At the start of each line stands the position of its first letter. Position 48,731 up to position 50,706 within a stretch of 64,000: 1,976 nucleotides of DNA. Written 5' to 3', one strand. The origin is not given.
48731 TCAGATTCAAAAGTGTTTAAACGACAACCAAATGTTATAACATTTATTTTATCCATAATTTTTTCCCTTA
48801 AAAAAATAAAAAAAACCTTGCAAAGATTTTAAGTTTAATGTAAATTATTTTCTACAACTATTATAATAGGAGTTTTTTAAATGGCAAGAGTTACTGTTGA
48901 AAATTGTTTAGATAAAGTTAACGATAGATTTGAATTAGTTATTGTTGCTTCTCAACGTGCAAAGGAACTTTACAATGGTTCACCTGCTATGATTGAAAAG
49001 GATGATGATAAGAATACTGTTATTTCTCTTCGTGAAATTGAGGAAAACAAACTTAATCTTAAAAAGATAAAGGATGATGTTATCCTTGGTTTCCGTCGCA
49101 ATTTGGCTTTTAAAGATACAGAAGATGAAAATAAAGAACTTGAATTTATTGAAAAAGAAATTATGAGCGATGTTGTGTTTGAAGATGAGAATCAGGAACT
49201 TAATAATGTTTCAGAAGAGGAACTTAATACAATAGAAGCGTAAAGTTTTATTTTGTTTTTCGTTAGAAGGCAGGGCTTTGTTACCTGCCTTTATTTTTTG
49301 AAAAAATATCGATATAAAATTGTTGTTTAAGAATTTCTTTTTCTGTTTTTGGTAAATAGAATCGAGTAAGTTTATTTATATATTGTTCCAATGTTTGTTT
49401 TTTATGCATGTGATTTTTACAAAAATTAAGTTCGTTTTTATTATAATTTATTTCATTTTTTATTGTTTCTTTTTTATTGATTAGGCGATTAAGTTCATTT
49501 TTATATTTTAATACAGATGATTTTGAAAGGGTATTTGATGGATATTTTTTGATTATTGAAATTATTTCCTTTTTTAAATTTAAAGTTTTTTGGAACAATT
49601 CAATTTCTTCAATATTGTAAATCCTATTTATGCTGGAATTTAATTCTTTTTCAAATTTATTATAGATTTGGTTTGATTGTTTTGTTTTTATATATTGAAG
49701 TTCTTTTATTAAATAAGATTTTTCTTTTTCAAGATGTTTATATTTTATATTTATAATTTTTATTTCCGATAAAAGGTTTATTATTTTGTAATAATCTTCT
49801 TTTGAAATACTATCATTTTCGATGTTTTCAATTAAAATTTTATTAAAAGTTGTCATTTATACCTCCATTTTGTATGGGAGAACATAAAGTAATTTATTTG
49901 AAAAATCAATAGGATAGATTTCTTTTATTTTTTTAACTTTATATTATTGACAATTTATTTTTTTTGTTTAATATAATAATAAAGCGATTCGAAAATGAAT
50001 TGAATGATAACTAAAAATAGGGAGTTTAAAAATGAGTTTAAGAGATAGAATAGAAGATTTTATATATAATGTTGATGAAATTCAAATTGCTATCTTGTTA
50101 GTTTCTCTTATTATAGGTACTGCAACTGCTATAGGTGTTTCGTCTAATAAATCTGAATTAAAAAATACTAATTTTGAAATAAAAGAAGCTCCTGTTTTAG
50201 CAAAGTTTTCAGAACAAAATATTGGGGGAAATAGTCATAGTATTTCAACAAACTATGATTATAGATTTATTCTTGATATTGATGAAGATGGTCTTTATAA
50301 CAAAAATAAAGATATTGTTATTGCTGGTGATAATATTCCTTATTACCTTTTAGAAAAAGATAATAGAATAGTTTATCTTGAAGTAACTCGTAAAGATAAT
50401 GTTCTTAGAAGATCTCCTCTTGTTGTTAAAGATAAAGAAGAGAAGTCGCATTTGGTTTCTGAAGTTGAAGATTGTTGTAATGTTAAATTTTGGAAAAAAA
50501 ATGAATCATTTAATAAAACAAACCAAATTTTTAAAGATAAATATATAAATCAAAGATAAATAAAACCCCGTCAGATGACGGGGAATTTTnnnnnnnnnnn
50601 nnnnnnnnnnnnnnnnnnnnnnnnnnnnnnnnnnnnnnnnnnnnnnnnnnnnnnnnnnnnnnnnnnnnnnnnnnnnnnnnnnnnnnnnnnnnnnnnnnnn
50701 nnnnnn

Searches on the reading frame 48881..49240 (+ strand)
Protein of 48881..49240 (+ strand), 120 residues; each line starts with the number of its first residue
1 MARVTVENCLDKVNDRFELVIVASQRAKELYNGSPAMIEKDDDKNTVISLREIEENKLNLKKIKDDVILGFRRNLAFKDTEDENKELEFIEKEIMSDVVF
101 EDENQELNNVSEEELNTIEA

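Call 33: find_encoding_contigs(protein=window:48881-49240:+, flank=2500, max_places=10)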
Protein seq(120 aa) (120 aa): 23 contigs read that carry it; 7 places shown.
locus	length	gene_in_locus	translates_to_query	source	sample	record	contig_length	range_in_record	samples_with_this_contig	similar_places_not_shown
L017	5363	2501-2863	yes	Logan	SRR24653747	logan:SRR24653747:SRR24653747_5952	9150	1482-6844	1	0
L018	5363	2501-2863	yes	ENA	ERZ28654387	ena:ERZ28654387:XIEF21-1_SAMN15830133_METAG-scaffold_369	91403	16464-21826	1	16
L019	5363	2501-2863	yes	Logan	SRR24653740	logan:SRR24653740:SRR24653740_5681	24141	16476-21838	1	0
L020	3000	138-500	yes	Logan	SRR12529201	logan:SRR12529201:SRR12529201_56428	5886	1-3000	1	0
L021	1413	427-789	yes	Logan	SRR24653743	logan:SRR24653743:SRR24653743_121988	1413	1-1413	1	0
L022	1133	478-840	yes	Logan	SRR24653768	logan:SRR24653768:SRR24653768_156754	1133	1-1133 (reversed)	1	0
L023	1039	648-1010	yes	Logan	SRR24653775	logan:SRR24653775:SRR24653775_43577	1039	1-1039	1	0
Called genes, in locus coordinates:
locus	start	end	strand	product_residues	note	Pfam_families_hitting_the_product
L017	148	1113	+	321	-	PF00535:Glycos_transf_2 (weak), PF01697:Glyco_transf_92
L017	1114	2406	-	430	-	PF00919:UPF0004, PF04055:Radical_SAM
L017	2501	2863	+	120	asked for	PF01192:RNA_pol_Rpb6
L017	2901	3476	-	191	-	-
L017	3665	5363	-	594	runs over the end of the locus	PF10150:RNase_E_G, PF20833:RNase_E_G_Thio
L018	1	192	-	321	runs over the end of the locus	-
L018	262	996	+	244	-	PF05175:MTS, PF01728:FtsJ (weak), PF02384:N6_Mtase, PF13649:Methyltransf_25, PF13847:Methyltransf_31, PF08241:Methyltransf_11 (weak), PF08242:Methyltransf_12 (weak), PF07669:Eco57I (weak)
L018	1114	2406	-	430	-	PF00919:UPF0004, PF04055:Radical_SAM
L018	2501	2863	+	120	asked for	PF01192:RNA_pol_Rpb6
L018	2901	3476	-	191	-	-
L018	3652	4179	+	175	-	-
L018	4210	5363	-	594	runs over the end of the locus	PF10150:RNase_E_G, PF20833:RNase_E_G_Thio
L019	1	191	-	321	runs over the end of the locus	-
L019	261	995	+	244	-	PF05175:MTS, PF01728:FtsJ (weak), PF02384:N6_Mtase, PF13649:Methyltransf_25, PF13847:Methyltransf_31, PF08241:Methyltransf_11 (weak), PF08242:Methyltransf_12 (weak), PF07669:Eco57I (weak), +1 more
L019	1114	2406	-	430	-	PF00919:UPF0004, PF04055:Radical_SAM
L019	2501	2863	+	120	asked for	PF01192:RNA_pol_Rpb6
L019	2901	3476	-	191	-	-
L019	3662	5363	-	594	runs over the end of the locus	PF10150:RNase_E_G, PF20833:RNase_E_G_Thio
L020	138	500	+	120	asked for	PF01192:RNA_pol_Rpb6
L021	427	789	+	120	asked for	PF01192:RNA_pol_Rpb6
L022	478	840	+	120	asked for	PF01192:RNA_pol_Rpb6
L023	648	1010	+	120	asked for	PF01192:RNA_pol_Rpb6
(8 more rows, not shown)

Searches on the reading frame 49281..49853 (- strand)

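Call 71: search_protein_families(library=padloc, proteins=[window:49281-49853:-], max_evalue=1)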
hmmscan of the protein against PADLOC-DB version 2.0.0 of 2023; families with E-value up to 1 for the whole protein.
window:49281-49853:- (190 aa): 1 family
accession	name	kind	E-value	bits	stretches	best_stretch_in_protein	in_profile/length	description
PDLC01943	CARF8--CARF_TM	-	0.015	12.8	1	101-158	72-127/229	-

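Call 85: search_protein_families(library=ncbifam, proteins=[window:49281-49853:-], max_evalue=1)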
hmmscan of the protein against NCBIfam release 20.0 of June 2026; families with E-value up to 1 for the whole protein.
window:49281-49853:- (190 aa): 0 families

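Call 86: search_protein_families(library=phrogs, proteins=[window:49281-49853:-], max_evalue=1)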
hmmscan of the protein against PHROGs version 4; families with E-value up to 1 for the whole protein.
window:49281-49853:- (190 aa): 1 family
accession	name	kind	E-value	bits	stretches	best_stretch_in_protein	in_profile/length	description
phrog_13669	-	unknown function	0.74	11.2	1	28-103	53-124/127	-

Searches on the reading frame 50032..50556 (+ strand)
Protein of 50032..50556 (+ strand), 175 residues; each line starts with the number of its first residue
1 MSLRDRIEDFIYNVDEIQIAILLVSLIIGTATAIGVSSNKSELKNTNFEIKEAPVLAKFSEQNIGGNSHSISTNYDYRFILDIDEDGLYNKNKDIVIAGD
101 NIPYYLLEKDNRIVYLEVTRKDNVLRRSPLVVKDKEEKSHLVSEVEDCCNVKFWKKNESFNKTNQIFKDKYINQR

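Call 9: search_protein_families(library=pfam, proteins=[window:50032-50556:+], max_evalue=10)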
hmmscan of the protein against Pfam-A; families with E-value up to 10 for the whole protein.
window:50032-50556:+ (175 aa): 0 families

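Call 15: find_homologous_proteins(query=window:50032-50556:+, max_evalue=0.001)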
Query window:50032-50556:+ (175 aa): 10 proteins with E <= 0.001 among 90 candidates.
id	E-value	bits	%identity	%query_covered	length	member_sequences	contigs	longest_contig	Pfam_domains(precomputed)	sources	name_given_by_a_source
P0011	5.9e-108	376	100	100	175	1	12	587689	-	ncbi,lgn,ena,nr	ncbi:MAG: hypothetical protein J6J27_01800 [Alphaproteobacteria bacterium]|nr:hypothetical protein [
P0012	5.4e-101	353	95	100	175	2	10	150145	-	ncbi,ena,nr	ncbi:MAG: hypothetical protein IJ473_02990 [Alphaproteobacteria bacterium]|nr:hypothetical protein [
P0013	1.1e-97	342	90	100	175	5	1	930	-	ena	-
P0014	2.8e-90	318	85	100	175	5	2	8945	-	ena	-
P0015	3.2e-90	318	83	100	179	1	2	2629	-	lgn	-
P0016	5.1e-85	301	80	100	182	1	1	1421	-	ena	-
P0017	1.8e-80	286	77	100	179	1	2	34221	-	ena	-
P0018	8.9e-78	277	74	100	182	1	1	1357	-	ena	-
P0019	2.1e-64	234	65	100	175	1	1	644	-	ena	-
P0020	4.1e-64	233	65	100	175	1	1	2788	-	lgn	-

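Call 21: find_encoding_contigs(protein=P0012, flank=3000, max_places=2)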
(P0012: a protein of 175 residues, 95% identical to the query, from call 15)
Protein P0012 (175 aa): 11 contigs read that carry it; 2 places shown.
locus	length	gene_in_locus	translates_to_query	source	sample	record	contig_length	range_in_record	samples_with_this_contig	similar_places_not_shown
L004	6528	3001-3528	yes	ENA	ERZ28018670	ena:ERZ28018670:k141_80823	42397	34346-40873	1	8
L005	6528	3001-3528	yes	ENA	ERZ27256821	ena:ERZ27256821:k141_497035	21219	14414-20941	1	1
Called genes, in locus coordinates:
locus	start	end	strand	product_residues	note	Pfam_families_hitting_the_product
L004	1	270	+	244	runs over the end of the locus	PF05175:MTS, PF01728:FtsJ (weak), PF02384:N6_Mtase, PF13649:Methyltransf_25, PF13847:Methyltransf_31, PF08241:Methyltransf_11 (weak), PF08242:Methyltransf_12 (weak), PF07669:Eco57I (weak), +1 more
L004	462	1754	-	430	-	PF00919:UPF0004, PF04055:Radical_SAM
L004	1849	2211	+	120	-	PF01192:RNA_pol_Rpb6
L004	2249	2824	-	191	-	-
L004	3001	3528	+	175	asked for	-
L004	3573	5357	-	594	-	PF10150:RNase_E_G, PF20833:RNase_E_G_Thio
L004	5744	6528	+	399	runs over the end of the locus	PF11741:AMIN, PF01520:Amidase_3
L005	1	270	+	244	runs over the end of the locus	PF05175:MTS, PF01728:FtsJ (weak), PF02384:N6_Mtase, PF13649:Methyltransf_25, PF13847:Methyltransf_31, PF08241:Methyltransf_11 (weak), PF08242:Methyltransf_12 (weak), PF07669:Eco57I (weak), +1 more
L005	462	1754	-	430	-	PF00919:UPF0004, PF04055:Radical_SAM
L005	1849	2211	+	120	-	PF01192:RNA_pol_Rpb6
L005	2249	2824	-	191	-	-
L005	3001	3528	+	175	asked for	-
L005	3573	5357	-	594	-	PF10150:RNase_E_G, PF20833:RNase_E_G_Thio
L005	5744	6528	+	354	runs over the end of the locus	?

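Call 22: find_encoding_contigs(protein=P0017, flank=3000, max_places=2)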
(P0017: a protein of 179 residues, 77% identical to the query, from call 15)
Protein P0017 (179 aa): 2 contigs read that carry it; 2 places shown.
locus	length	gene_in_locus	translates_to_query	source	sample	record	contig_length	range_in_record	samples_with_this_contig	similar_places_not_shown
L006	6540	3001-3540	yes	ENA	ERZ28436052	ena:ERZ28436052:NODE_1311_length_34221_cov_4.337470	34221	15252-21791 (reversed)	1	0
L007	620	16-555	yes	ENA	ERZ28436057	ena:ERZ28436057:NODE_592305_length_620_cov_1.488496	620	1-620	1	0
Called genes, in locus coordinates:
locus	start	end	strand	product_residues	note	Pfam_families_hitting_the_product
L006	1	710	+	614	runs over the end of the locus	PF13522:GATase_6, PF13537:GATase_7, PF01380:SIS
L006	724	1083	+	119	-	PF01050:MannoseP_isomer, PF07883:Cupin_2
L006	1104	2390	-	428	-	PF00919:UPF0004, PF04055:Radical_SAM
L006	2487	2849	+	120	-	PF01192:RNA_pol_Rpb6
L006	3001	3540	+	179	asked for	-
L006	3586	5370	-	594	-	PF10150:RNase_E_G, PF20833:RNase_E_G_Thio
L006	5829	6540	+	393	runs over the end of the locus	PF11741:AMIN, PF01520:Amidase_3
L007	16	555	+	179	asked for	-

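Call 23: find_encoding_contigs(protein=P0014, flank=3000, max_places=2)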
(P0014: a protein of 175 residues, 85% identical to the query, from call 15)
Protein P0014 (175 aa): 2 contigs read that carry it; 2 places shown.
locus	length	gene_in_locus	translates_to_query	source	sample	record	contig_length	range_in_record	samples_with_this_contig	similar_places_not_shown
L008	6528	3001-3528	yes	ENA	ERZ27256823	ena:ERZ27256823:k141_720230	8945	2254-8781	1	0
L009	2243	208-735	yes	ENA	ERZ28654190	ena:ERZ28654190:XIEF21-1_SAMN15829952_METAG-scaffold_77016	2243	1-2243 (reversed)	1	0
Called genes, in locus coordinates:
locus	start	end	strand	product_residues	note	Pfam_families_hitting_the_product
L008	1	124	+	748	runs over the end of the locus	PF00521:DNA_topoisoIV, PF03989:DNA_gyraseA_C (weak)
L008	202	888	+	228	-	PF01755:Glyco_transf_25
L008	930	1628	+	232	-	PF02666:PS_Dcarbxylase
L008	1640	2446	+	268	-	PF01066:CDP-OH_P_transf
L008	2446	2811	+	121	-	PF01219:DAGK_prokar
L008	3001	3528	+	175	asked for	-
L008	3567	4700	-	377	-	PF03562:MltA, PF06725:3D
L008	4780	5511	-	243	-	PF03099:BPL_LplA_LipB, PF02237:BPL_C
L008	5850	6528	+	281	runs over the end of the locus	?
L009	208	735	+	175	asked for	-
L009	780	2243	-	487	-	?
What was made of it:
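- B-type P0014 lies at locus 1 with 3 kb of locus-1 genes on both sides (call 23).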

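Call 24: find_encoding_contigs(protein=P0020, flank=3000, max_places=2)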
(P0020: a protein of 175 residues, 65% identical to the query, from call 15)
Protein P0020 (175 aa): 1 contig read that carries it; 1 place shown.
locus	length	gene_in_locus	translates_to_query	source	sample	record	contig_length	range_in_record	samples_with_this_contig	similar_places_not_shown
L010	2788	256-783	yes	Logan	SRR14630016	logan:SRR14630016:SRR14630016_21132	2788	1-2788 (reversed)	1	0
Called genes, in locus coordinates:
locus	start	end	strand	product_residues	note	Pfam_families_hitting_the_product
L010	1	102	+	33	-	?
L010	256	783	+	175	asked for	-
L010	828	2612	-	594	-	PF10150:RNase_E_G, PF20833:RNase_E_G_Thio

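Call 58: find_encoding_contigs(protein=P0015, flank=3000, max_places=3)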
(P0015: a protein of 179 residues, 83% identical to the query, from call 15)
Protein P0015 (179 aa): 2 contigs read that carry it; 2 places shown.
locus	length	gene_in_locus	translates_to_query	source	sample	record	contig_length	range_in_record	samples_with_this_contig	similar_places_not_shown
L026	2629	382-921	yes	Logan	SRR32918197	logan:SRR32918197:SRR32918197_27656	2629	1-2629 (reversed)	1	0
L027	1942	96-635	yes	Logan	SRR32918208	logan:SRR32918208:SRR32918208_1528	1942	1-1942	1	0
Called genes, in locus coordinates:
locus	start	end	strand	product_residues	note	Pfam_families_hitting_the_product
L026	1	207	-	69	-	?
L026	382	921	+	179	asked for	-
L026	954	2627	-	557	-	?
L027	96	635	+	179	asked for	-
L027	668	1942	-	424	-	?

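Call 64: predict_structure(alignment_id=A6)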
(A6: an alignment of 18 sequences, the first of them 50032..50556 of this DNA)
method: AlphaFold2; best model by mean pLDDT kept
length: 175 residues; sequences in the alignment: 18
mean_pLDDT: 74.8   pTM: 0.67
mean pLDDT of the five models: 74.8, 74.2, 73.0, 72.1, 71.3
residues with pLDDT >= 90: 75; 70-90: 43; 50-70: 9; < 50: 48
segments of 3 or more residues with pLDDT < 50: 1-37, 63-73
pLDDT, mean of each block of 10 residues (from residue 1): 36 40 40 48 87 91 45 65 93 89 87 95 90 92 89 89 95 78
secondary structure, 60 per line:
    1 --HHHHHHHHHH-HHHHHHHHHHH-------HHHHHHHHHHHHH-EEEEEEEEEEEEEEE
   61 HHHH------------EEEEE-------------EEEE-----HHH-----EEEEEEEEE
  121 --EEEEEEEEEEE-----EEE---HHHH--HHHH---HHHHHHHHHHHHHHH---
elements in order: H3-12 H14-24 H32-44 E46-60 H61-64 E77-81 E95-98 E112-120 E123-133 E139-141 H145-148 H151-154 H158-172
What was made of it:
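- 50032..50559 (+): Copy B ORF, 175 aa (B-type): one transmembrane segment (~19-37), DIDEDG loop. The AlphaFold model has pLDDT ~90 over residues 41-175 (call 64).
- Closest known: DxDxDG / EF-hand-like calcium-binding loops. Same: The loop lies in a high-confidence part of the model (call 64).
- Tried and rejected: Model of copy B: better (74.8, call 64).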

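Call 69: fold_search(model_id=the predicted structure, library=pdb)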
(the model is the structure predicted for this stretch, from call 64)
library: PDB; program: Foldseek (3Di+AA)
matches with E <= 10: 292; with E <= 0.001: 0
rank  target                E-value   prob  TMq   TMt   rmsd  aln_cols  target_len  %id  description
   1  7uy5_J                2.2e-01  0.23  0.25  0.31  11.2       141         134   11  Tetrahymena telomerase with CST (released 2022-07-13)
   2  7uy7_B                2.6e-01  0.23  0.25  0.17  11.1       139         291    9  Tetrahymena CST with Polymerase alpha-Primase (released 2022-07-13)
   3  3a5z_D                3.5e-01  0.12  0.18  0.18   9.3       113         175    5  Crystal structure of Escherichia coli GenX in complex with elongation factor P (released 2010-08-25)
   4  5l7v_B                3.5e-01  0.07  0.11  0.04  16.1       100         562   11  Crystal Structure of BvGH123 with bond transition state analog Galthiazoline. (released 2017-03-22)
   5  7ypo_A                3.9e-01  0.66  0.26  0.15   6.5        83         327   16  Cryo-EM structure of baculovirus LEF-3 in complex with ssDNA (released 2023-01-25)
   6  4gs3                  3.9e-01  0.28  0.23  0.39   8.8        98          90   13  Dimeric structure of the N-terminal domain of PriB protein from Thermoanaerobacter tencongensis solved ab initio (released 2012-09-19)
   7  4dap                  4.2e-01  0.82  0.30  0.24   4.5        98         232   10  The structure of Escherichia coli SfsA (released 2013-08-14)
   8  9a6x_B                4.7e-01  0.23  0.21  0.21   5.2        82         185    8  Integrative model of PTAS-EFP by crosslinking MS and deep learning (released 2024-09-18)
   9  9c9y_B                5.3e-01  0.33  0.26  0.28   6.6       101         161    7  Human TOP3B-TDRD3 core complex in DNA pre-cleavage state (released 2024-07-17)
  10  5l7u_B                5.3e-01  0.06  0.11  0.04  16.2        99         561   11  Crystal structure of BvGH123 with bound GalNAc (released 2017-03-22)
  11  7kso_C                6.0e-01  0.04  0.14  0.09  17.1       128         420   10  Cryo-EM structure of PRC2:EZH1-AEBP2-JARID2 (released 2021-02-03)
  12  9ca7_F                6.7e-01  0.09  0.20  0.10  12.7       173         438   10  Cryo-EM structure of human SRCAP-nucleosome complex in the fully-engaged state (composite structure) (released 2025-06-18)
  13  3rd4_C                8.0e-01  0.18  0.22  0.40   7.5        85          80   12  Crystal structure of PROPEN_03304 from Proteus penneri ATCC 35198 Northeast Structural Genomics Consortium target id P (released 2011-05-25)
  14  3kf8_B                9.6e-01  0.15  0.27  0.35  11.6       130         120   10  Crystal structure of C. tropicalis Stn1-ten1 complex (released 2009-12-22)
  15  6gej_X                9.6e-01  0.08  0.19  0.10  10.8       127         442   12  Chromatin remodeller-nucleosome complex at 3.6 A resolution. (released 2018-10-17)
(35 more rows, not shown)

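Call 71: search_protein_families(library=padloc, proteins=[window:50032-50556:+], max_evalue=1)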
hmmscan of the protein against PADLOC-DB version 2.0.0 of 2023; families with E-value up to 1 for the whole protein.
window:50032-50556:+ (175 aa): 0 families

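Call 77: fold_search(model_id=the predicted structure, library=viral)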
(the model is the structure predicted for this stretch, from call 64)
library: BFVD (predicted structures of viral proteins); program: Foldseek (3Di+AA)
matches with E <= 10: 471; with E <= 0.001: 0
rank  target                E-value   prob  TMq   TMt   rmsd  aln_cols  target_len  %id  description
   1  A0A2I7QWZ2            2.6e-02  0.41  0.19  0.23  22.8       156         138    8  (no name in the UniProt tables at hand)
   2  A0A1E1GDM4            3.2e-02  0.28  0.18  0.18  19.0       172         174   16  (no name in the UniProt tables at hand)
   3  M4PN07                5.2e-02  0.41  0.22  0.29  10.4       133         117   10  Uncharacterized protein [Sulfitobacter phage phiCB2047-B]
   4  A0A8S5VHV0            9.4e-02  0.82  0.29  0.12   7.9       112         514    7  Putative nucleic acid-binding lipoprotein.1, putative nucleic acid-binding lipoprotein [Siphoviridae sp. ctNxi14]
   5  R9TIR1                9.4e-02  0.47  0.24  0.29  20.8       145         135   16  Uncharacterized protein [Vibrio phage nt-1]
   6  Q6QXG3                1.3e-01  0.41  0.27  0.16   8.3       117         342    8  Lef-3 [Agrotis segetum granulosis virus]
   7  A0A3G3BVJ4            1.4e-01  0.33  0.22  0.30  17.7       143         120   14  Uncharacterized protein [Bacillus phage vB_BcoS-136]
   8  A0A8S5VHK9            1.4e-01  0.21  0.20  0.22  20.8       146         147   12  Uncharacterized protein [Myoviridae sp. ctkfK18]
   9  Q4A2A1                1.9e-01  0.38  0.28  0.13  15.3       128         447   14  Uncharacterized protein [Emiliania huxleyi virus 86 (isolate United Kingdom/English Channel/1999)]
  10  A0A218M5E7            2.0e-01  0.20  0.19  0.16  14.2       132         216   11  (no name in the UniProt tables at hand)
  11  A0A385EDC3            2.2e-01  0.41  0.29  0.38  10.1       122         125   11  Uncharacterized protein [Caulobacter phage CcrPW]
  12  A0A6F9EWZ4            2.3e-01  0.14  0.16  0.22  14.2       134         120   13  Uncharacterized protein [Bacteriophage APSE-2]
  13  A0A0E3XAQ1            2.4e-01  0.33  0.24  0.21  12.0       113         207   11  Uncharacterized protein [Bacillus phage Stills]
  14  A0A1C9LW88            2.4e-01  0.13  0.18  0.18  17.3       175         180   11  (no name in the UniProt tables at hand)
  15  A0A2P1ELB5            2.9e-01  0.07  0.13  0.17  12.6        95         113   14  Uncharacterized protein [Moumouvirus australiensis]
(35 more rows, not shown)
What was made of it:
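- On Any described protein family (Pfam, NCBIfam, PHROGs, PADLOC, PDB sequences): Foldseek against PDB and BFVD gave its best E at 0.2 and 0.03, with TM-scores of 0.3 or less (calls 69, 77).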

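Call 85: search_protein_families(library=ncbifam, proteins=[window:50032-50556:+], max_evalue=1)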
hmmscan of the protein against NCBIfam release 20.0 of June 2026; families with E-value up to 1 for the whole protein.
window:50032-50556:+ (175 aa): 0 families

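Call 86: search_protein_families(library=phrogs, proteins=[window:50032-50556:+], max_evalue=1)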
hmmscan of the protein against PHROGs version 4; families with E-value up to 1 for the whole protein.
window:50032-50556:+ (175 aa): 2 families
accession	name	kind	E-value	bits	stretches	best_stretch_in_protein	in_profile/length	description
phrog_33031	-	unknown function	0.18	12.8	1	131-158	23-50/61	-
phrog_37592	-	unknown function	0.22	12.9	1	132-163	3-34/58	-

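Call 100: search_dna_similar(query=window:50032-50556:+, collection=phages, mode=protein, max_evalue=0.01, max_rows=5)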
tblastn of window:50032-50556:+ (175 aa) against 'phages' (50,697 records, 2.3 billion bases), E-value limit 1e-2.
No match.

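Call 101: search_dna_similar(query=window:50032-50556:+, collection=plasmids, mode=protein, max_evalue=0.01, max_rows=5)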
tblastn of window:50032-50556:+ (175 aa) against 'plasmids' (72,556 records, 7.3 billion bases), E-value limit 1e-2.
No match.
